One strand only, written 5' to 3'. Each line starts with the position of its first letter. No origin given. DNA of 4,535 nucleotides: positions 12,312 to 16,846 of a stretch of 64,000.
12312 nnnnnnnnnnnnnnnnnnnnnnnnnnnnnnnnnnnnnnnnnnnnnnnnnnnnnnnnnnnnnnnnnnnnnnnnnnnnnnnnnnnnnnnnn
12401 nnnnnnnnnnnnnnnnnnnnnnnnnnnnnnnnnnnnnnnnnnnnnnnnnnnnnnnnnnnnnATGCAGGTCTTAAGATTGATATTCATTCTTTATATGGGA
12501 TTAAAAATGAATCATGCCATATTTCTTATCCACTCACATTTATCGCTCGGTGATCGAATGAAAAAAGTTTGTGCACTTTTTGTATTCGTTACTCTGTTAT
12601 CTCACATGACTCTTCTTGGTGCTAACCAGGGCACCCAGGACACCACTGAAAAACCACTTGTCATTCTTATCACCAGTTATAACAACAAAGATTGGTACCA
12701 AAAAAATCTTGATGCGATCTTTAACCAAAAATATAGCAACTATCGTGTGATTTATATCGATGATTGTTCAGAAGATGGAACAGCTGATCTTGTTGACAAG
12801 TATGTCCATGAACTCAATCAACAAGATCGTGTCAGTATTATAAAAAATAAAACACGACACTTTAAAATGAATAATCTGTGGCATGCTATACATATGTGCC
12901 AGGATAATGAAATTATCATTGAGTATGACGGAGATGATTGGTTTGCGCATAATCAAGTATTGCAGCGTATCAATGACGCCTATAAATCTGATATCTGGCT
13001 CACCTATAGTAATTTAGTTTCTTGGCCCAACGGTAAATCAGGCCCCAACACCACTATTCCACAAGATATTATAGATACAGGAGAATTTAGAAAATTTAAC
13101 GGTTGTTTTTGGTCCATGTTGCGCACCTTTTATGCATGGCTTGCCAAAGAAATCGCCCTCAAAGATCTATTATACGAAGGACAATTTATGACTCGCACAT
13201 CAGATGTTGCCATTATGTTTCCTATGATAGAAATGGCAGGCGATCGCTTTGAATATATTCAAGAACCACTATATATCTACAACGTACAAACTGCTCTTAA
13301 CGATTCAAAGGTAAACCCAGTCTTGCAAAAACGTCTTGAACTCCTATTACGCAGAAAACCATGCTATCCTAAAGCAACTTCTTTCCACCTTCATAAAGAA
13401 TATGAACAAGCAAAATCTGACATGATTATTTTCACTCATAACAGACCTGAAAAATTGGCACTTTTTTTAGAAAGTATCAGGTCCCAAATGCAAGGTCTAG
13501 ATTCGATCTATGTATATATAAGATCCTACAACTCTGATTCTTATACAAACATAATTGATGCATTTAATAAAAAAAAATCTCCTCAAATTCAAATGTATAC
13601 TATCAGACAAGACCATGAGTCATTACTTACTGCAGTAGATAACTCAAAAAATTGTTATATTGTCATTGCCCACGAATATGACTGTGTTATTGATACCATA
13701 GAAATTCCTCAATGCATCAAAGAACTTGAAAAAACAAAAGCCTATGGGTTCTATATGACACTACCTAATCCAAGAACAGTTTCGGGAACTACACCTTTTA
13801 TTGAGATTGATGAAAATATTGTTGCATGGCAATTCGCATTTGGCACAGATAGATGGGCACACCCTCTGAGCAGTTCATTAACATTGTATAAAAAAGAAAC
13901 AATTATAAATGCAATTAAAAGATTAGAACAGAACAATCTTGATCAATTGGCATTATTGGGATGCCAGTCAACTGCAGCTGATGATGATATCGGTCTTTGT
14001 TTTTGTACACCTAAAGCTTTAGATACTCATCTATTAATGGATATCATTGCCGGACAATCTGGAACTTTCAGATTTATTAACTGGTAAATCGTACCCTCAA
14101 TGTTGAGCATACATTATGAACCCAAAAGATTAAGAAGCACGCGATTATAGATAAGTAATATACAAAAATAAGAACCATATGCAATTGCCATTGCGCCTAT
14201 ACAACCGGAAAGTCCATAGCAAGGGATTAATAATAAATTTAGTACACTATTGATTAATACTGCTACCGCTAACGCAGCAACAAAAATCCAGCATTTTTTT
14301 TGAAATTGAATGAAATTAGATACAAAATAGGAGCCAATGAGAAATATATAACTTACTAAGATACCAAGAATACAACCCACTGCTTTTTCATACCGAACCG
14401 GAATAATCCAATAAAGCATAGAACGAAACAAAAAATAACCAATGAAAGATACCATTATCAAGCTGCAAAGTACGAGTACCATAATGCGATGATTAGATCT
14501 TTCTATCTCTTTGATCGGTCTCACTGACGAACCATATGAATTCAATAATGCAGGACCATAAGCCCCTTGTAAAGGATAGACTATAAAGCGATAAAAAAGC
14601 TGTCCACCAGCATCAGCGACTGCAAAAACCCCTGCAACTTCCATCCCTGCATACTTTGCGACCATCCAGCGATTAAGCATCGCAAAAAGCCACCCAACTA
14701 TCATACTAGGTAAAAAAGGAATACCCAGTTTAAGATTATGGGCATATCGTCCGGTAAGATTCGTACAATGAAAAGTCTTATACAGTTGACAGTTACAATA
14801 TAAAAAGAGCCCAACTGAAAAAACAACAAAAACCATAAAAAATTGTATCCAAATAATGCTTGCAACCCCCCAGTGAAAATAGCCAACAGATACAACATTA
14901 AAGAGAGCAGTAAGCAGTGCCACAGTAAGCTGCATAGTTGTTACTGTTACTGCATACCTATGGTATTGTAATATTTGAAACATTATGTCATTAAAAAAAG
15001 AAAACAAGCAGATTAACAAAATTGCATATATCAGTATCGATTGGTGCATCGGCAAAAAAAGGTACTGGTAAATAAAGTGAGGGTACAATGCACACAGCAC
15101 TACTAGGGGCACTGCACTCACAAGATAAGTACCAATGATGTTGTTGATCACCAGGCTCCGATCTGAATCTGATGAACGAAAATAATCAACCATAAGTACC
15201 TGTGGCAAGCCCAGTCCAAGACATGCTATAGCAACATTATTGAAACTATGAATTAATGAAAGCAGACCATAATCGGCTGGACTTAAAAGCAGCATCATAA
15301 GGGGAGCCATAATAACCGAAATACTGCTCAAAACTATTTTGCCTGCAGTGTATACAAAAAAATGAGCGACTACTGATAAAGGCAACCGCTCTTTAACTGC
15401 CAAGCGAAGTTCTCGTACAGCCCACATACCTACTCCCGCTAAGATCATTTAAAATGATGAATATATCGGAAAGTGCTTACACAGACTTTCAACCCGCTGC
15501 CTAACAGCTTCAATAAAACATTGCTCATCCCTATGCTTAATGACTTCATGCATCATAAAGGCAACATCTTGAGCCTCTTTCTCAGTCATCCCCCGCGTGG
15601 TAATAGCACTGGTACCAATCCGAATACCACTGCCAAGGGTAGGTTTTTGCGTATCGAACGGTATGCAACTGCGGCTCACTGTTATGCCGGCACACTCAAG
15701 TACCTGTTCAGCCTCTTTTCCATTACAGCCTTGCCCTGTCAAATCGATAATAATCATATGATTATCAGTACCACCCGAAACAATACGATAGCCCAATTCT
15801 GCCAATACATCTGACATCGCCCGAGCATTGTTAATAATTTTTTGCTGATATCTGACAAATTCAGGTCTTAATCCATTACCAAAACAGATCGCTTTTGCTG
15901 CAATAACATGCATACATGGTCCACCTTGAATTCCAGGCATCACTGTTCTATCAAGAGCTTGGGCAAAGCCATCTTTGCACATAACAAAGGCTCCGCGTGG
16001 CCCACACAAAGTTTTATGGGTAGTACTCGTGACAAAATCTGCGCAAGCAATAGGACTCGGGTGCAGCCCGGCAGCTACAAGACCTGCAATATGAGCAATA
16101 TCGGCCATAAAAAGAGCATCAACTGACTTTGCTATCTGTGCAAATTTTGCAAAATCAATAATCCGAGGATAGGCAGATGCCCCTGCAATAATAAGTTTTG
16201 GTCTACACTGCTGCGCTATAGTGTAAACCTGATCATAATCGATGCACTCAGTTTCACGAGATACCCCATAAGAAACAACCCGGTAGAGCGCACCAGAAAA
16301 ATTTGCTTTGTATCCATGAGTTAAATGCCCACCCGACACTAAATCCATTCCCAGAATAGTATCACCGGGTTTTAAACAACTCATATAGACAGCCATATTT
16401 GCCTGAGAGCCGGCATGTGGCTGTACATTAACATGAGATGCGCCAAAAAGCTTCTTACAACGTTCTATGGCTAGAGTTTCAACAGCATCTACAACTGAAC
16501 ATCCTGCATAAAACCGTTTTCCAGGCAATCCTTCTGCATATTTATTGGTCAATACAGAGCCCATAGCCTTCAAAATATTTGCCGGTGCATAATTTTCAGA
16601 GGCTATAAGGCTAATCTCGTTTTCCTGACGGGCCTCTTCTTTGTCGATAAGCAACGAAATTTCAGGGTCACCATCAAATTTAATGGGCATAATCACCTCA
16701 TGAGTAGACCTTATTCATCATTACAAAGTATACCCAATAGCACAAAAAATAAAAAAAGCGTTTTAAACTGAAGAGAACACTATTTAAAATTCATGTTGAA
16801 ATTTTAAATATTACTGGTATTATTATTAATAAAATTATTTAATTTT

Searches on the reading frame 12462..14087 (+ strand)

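Call 8: search_protein_families(library=pfam, proteins=[window:12462-14087:+], max_evalue=0.001)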
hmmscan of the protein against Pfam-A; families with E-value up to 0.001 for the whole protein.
window:12462-14087:+ (541 aa): 3 families
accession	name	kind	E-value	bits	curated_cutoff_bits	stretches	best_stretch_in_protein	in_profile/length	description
PF00535.33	Glycos_transf_2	-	1.4e-22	80.8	23.3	1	68-170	2-100/168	Glycosyl transferase family 2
PF13641.12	Glyco_tranf_2_3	-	2.1e-07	31.6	27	1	66-172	3-109/230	Glycosyltransferase like family 2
PF03081.22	Exo70_C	-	0.00032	20.3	24.1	1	128-237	220-329/372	Exo70 exocyst complex subunit C-terminal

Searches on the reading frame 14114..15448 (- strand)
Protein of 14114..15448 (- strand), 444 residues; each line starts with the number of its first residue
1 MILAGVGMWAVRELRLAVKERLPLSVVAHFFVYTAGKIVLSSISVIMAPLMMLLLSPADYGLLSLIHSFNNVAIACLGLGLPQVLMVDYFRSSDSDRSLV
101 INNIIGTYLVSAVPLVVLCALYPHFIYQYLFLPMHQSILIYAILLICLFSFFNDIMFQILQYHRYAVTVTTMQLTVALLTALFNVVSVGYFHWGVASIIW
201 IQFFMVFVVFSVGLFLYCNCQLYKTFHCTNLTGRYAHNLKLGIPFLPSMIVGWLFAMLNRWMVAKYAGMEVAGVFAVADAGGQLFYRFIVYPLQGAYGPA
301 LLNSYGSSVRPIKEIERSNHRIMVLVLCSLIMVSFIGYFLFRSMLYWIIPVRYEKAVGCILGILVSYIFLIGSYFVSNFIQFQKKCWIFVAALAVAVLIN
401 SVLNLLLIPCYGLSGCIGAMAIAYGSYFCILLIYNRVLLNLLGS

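Call 8: search_protein_families(library=pfam, proteins=[window:14114-15448:-], max_evalue=0.001)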
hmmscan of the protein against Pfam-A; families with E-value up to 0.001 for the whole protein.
window:14114-15448:- (444 aa): 2 families
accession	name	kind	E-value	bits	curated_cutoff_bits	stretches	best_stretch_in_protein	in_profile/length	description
PF01943.22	Polysacc_synt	-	3.4e-10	40.2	28.2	1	27-301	2-270/274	Polysaccharide biosynthesis protein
PF13440.11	Polysacc_synt_3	-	5.6e-06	26.2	23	1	54-332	5-271/293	Polysaccharide biosynthesis protein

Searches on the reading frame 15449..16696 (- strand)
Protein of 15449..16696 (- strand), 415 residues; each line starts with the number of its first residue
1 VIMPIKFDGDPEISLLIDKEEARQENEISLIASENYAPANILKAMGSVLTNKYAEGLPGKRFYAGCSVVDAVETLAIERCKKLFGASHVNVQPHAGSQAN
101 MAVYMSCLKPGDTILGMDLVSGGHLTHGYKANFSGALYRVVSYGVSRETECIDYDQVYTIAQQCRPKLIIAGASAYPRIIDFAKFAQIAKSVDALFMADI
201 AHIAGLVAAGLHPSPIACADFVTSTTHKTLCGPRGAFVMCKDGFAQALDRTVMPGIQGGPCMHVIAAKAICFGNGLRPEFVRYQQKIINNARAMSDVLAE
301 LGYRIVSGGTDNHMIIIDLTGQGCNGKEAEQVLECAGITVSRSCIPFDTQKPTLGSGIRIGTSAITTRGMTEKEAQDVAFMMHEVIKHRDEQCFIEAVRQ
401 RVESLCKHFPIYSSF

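Call 8: search_protein_families(library=pfam, proteins=[window:15449-16696:-], max_evalue=0.001)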
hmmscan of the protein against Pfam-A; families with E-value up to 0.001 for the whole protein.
window:15449-16696:- (415 aa): 1 family
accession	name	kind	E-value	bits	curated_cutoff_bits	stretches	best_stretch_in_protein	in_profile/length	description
PF00464.25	SHMT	-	1.8e-149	498.1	27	1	9-381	4-398/399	Serine hydroxymethyltransferase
